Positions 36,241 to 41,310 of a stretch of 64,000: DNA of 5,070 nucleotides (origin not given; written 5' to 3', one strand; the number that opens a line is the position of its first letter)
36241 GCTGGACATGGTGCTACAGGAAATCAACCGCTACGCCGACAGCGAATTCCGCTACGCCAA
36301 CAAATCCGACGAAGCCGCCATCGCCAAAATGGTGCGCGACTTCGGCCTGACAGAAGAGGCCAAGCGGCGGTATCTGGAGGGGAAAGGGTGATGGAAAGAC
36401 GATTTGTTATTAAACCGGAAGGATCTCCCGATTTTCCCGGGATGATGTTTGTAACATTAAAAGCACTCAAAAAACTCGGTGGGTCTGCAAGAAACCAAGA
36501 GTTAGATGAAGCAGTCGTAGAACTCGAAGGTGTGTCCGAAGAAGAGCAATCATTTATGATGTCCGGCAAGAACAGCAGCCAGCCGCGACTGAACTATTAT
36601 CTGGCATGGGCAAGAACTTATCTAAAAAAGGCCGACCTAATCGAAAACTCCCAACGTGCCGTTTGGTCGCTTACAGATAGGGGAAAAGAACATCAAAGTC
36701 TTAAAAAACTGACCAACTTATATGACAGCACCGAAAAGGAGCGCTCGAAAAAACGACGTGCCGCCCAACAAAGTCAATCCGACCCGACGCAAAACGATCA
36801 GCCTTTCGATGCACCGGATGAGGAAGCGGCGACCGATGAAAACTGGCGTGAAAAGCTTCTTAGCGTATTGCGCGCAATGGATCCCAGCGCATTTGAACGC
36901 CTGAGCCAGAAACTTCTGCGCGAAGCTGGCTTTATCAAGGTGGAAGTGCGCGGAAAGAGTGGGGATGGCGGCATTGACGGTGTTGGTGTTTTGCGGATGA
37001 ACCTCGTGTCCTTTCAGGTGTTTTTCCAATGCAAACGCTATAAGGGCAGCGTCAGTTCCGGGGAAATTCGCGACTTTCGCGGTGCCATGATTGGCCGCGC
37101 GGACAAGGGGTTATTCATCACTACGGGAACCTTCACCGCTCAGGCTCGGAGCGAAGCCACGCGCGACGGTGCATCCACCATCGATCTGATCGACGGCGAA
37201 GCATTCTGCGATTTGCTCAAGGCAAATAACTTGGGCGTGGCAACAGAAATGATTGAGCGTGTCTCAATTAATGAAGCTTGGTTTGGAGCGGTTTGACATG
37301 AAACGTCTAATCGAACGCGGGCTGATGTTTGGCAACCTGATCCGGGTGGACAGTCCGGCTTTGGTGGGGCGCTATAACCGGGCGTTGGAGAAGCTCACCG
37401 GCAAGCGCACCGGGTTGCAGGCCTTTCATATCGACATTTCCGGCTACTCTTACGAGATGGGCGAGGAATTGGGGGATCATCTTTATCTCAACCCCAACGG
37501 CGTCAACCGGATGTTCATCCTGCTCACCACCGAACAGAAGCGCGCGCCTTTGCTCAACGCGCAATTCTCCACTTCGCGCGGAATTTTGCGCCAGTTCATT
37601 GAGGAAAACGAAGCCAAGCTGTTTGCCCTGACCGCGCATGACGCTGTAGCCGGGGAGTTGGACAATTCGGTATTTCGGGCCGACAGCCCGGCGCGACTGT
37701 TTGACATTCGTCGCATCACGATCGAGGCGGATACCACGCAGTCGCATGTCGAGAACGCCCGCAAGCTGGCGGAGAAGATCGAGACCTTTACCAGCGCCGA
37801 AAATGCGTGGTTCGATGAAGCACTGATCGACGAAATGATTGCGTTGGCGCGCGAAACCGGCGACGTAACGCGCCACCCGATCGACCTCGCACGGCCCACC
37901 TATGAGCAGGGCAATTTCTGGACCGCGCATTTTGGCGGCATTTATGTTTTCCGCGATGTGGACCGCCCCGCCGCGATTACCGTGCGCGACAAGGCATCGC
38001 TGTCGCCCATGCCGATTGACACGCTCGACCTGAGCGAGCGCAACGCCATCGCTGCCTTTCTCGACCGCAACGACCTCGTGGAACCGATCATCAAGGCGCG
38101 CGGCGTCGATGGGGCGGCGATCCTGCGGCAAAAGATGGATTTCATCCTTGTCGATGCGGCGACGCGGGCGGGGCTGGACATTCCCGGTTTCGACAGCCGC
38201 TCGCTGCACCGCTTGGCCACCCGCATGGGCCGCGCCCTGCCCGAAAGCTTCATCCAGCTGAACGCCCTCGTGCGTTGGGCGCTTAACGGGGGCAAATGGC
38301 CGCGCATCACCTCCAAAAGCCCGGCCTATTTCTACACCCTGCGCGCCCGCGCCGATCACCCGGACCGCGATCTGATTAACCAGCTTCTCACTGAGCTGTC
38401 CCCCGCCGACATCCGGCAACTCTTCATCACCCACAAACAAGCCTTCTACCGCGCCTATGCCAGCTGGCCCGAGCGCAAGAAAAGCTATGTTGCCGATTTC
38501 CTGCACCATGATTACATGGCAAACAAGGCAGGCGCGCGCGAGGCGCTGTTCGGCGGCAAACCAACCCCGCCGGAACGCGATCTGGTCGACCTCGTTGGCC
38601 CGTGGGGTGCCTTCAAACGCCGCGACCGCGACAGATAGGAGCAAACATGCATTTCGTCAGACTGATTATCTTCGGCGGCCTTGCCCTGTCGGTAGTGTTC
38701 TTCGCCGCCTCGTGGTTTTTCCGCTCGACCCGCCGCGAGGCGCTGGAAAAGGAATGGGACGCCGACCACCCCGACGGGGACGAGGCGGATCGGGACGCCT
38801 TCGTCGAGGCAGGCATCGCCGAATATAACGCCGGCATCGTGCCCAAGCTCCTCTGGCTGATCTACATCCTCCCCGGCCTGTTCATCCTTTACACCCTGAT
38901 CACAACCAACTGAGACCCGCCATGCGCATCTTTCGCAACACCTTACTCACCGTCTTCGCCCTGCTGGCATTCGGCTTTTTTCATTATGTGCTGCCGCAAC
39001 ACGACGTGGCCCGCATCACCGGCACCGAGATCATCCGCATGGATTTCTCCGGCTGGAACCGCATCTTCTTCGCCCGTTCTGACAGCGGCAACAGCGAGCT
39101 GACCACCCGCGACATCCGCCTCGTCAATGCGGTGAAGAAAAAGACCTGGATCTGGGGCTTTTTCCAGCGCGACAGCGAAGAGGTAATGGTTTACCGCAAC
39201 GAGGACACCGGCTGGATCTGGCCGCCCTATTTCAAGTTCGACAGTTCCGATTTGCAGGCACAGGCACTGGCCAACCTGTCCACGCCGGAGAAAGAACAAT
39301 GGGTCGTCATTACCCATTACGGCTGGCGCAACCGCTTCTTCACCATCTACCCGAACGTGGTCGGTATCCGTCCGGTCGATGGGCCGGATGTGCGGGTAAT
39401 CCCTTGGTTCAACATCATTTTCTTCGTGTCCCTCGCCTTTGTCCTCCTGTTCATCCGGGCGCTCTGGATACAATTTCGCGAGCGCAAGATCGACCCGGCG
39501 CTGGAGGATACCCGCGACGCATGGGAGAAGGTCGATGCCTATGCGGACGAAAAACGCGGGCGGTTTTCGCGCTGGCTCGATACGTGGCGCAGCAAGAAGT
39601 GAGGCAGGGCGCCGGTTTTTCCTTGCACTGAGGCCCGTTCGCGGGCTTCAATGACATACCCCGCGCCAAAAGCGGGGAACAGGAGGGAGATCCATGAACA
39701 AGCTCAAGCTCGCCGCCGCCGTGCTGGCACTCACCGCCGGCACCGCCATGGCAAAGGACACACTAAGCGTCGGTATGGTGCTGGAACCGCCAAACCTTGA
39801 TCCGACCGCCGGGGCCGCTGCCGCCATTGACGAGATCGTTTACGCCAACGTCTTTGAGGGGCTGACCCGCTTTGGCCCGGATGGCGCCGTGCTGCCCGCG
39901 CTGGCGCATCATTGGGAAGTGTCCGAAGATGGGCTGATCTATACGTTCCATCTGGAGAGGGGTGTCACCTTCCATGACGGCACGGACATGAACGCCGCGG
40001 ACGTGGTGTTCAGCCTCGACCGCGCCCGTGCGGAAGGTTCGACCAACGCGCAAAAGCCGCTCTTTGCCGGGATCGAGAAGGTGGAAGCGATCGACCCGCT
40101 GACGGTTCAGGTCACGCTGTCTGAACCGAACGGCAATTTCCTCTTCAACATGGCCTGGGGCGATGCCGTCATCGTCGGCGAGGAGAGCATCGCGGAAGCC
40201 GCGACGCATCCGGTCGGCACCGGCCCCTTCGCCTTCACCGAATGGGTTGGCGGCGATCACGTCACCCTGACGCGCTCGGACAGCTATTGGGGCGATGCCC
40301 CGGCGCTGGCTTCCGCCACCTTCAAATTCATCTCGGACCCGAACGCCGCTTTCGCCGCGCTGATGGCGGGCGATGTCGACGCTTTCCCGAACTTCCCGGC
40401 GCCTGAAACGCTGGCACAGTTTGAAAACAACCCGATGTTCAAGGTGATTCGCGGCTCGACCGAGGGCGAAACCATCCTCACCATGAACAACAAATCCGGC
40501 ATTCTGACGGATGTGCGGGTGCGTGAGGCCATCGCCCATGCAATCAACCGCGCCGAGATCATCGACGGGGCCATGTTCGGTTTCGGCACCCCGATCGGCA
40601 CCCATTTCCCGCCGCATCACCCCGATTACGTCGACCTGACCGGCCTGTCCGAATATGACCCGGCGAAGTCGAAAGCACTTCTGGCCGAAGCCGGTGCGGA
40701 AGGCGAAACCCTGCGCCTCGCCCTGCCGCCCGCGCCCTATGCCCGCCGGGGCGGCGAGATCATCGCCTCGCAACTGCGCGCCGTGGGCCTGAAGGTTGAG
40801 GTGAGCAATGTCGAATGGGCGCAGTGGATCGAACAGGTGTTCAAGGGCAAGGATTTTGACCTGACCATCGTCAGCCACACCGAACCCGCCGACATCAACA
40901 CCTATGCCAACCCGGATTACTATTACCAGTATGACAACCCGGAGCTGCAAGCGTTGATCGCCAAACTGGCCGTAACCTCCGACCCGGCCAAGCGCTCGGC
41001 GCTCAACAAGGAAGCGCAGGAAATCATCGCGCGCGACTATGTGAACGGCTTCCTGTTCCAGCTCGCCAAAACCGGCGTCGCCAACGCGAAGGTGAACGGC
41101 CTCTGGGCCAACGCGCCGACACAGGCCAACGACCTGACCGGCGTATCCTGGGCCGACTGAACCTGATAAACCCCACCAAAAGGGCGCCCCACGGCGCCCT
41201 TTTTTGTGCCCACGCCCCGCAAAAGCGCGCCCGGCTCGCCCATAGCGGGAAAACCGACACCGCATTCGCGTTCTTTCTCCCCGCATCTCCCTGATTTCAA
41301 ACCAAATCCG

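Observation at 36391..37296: Lower-GC Mrr-family nuclease wedged precisely between two high-GC operon genes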

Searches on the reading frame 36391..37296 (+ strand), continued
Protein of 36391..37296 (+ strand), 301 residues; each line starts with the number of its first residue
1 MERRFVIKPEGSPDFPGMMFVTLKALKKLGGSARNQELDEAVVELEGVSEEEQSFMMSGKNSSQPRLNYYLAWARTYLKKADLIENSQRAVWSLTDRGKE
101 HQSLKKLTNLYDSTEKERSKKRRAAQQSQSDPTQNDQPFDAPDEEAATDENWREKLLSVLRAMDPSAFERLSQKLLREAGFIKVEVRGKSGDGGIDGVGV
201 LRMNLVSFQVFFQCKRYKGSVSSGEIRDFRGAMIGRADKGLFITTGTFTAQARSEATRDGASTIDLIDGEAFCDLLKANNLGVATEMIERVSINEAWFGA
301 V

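Call 35: find_encoding_contigs(protein=P0208, flank=8000, max_places=2)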
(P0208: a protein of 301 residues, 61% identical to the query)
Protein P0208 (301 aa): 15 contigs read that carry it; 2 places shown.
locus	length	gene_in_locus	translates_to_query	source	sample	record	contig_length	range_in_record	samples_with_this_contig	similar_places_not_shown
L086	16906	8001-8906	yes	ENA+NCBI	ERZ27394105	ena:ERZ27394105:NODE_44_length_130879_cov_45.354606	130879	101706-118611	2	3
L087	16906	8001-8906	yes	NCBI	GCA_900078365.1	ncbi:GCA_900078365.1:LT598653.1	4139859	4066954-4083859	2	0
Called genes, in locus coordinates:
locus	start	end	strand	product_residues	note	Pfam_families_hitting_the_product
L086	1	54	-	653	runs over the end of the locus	PF07715:Plug, PF00593:TonB_dep_Rec_b-barrel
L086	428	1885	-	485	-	PF03572:Peptidase_S41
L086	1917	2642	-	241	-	PF01728:FtsJ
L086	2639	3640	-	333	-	PF02541:Ppx-GppA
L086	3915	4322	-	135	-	PF05433:Rick_17kDa_Anti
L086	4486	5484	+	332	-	PF13449:Phytase-like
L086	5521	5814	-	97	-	PF00830:Ribosomal_L28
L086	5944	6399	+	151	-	PF00383:dCMP_cyt_deam_1, PF14437:MafB19-deam, PF14439:Bd3614-deam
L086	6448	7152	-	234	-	PF02146:SIR2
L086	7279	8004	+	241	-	PF01113:DapB_N, PF05173:DapB_C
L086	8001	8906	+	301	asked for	PF14338:Mrr_N, PF04471:Mrr_cat, PF22722:NA-iREase1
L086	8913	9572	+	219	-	PF00730:HhH-GPD, PF00633:HHH, PF10576:EndIII_4Fe-2S (weak)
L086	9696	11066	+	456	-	PF04389:Peptidase_M28, PF01546:Peptidase_M20, PF07687:M20_dimer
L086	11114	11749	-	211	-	PF00440:TetR_N, PF13977:TetR_C_6, PF17940:TetR_C_31 (weak)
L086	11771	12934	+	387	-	PF00355:Rieske, PF00848:Ring_hydroxyl_A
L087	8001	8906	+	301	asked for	PF14338:Mrr_N, PF04471:Mrr_cat, PF22722:NA-iREase1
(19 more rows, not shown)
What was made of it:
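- Mrr carries its own sensor domain, and the same lineage works outside the cluster (call 35).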

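Call 36: find_encoding_contigs(protein=P0194, flank=8000, max_places=2)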
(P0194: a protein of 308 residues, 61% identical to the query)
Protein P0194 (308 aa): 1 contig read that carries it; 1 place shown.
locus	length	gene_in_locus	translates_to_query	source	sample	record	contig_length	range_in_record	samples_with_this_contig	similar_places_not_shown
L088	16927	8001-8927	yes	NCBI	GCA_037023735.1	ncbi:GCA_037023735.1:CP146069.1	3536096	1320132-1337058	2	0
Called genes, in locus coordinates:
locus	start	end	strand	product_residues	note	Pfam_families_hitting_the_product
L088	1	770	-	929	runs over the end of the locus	-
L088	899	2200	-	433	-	PF01053:Cys_Met_Meta_PP, PF00155:Aminotran_1_2 (weak), PF01041:DegT_DnrJ_EryC1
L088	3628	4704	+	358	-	-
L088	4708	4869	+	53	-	-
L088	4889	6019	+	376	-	-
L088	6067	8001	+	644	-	PF00004:AAA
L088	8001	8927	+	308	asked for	PF14338:Mrr_N, PF04471:Mrr_cat, PF22722:NA-iREase1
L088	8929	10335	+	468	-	PF20343:DUF6638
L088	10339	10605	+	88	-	-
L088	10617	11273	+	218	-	PF07509:DUF1523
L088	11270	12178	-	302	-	-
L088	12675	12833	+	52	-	PF01209:Ubie_methyltran (weak), PF13649:Methyltransf_25 (weak)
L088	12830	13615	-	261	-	PF03807:F420_oxidored, PF14748:P5CR_dimer (weak)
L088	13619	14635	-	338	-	PF05544:Pro_racemase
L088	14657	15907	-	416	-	PF01266:DAO, PF02558:ApbA (weak), PF07992:Pyr_redox_2 (faint), PF13450:NAD_binding_8 (weak)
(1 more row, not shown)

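Call 38: find_related_loci(query=A2, collection=metagenome_contigs, flank=6000)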
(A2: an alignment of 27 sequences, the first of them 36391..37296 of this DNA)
Query A2 (301 aa) in metagenome_contigs; peptide patterns used: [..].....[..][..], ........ (x = any residue, [..] = any of these).
599 stretches matched a pattern (row limit reached: there are more); 499 encode a relative of the query (tblastn E <= 1e-3); the best 80 are kept; 80 distinct loci.
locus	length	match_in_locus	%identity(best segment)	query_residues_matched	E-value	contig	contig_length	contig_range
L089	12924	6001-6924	64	3-301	2e-121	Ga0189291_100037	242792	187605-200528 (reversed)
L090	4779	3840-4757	64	1-301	2e-120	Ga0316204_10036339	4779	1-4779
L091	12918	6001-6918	61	2-301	4e-117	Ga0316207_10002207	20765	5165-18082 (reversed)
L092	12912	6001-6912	64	3-301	2e-115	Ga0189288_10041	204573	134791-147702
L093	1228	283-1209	58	1-301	8e-126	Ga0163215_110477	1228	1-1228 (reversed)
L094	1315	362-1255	58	1-301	1e-120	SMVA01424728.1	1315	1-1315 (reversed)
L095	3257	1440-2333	59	1-301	8e-113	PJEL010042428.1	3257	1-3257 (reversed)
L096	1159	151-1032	62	1-298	1e-119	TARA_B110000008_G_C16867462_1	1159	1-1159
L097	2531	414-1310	56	3-301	8e-114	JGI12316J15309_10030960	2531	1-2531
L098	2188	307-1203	60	3-301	6e-114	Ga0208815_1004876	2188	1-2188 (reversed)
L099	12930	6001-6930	59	1-301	3e-107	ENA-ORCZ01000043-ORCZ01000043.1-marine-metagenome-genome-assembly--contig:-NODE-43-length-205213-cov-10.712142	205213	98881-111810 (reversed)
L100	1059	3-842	60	19-301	1e-117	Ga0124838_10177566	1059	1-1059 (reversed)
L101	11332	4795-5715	59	1-298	1e-106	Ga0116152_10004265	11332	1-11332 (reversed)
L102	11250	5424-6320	61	1-298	1e-106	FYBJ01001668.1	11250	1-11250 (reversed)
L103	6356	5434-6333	60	3-301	6e-106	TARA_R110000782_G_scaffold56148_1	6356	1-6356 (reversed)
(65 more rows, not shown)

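Call 46: search_solved_structures(query=window:36391-37296:+, max_evalue=0.01)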
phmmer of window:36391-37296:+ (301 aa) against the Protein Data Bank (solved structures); distinct sequences matched with E-value up to 0.01: 1.
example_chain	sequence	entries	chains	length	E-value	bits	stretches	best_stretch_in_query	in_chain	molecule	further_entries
4f0p_A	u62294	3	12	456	0.0095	18.8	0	168-268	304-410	Restriction endonuclease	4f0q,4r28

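Call 58: search_protein_families(library=phrogs, max_evalue=0.01, proteins=[window:36391-37296:+])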
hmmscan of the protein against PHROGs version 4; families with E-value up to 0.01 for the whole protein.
window:36391-37296:+ (301 aa): 3 families
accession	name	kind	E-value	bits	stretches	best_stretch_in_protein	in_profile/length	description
phrog_19856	-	unknown function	1.4e-10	42.2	1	121-275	44-177/192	-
phrog_33422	-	unknown function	3.5e-05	24.3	1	167-270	115-213/220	-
phrog_244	-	DNA, RNA and nucleotide metabolism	0.0031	18.9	1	167-257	14-80/186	RusA-like Holliday junction resolvase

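Call 81: find_encoding_contigs(protein=P0133, flank=5000, max_places=1)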
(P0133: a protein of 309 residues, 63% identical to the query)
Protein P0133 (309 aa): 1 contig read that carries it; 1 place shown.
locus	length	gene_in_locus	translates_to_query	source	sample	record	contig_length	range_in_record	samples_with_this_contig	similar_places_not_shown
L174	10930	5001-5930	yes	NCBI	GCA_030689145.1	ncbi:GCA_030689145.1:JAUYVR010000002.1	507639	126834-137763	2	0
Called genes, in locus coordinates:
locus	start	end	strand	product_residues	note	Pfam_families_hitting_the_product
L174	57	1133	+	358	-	-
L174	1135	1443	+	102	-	-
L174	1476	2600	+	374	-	-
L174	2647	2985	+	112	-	-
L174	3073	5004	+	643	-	PF00004:AAA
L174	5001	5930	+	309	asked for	PF14338:Mrr_N, PF04471:Mrr_cat, PF22722:NA-iREase1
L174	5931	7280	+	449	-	PF20343:DUF6638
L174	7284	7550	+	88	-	-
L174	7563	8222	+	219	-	PF07509:DUF1523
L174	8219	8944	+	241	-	-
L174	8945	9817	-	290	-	PF04976:DmsC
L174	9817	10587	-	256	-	PF25160:LdpA_Fe-S-bd (faint), PF12838:Fer4_7 (weak), PF13237:Fer4_10, PF13247:Fer4_11, PF13187:Fer4_9 (weak), PF00037:Fer4, PF12797:Fer4_2 (weak), PF12837:Fer4_6, +2 more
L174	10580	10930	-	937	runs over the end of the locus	PF04879:Molybdop_Fe4S4, PF00384:Molybdopterin, PF01568:Molydop_binding (weak)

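Call 82: find_encoding_contigs(protein=P0185, flank=5000, max_places=2)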
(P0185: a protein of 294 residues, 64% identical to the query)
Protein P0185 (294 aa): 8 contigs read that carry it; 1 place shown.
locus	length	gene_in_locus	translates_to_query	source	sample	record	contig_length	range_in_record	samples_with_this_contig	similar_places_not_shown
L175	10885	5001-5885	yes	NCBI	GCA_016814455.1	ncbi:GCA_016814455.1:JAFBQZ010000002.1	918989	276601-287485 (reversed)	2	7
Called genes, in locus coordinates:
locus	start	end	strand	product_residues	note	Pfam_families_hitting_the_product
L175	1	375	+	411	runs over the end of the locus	PF07690:MFS_1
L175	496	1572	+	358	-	-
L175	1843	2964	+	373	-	-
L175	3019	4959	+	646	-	PF00004:AAA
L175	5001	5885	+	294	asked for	PF14338:Mrr_N, PF04471:Mrr_cat, PF22722:NA-iREase1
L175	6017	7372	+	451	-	PF20343:DUF6638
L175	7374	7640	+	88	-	-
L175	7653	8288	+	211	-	PF07509:DUF1523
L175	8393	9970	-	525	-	PF02485:Branch, PF19350:DUF5928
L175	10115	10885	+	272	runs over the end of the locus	PF03567:Sulfotransfer_2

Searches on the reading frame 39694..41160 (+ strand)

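Call 4: search_protein_families(library=pfam, proteins=[window:39694-41160:+])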
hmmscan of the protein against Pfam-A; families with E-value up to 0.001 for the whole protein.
window:39694-41160:+ (488 aa): 1 family
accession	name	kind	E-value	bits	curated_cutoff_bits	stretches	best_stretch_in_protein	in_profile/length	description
PF00496.27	SBP_bac_5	-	1.6e-89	301.1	32.4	1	66-396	2-347/368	Bacterial extracellular solute-binding proteins, family 5 Middle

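Call 5: search_protein_families(library=padloc, proteins=[window:39694-41160:+])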
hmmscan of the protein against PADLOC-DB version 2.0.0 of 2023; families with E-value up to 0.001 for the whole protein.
window:39694-41160:+ (488 aa): 0 families
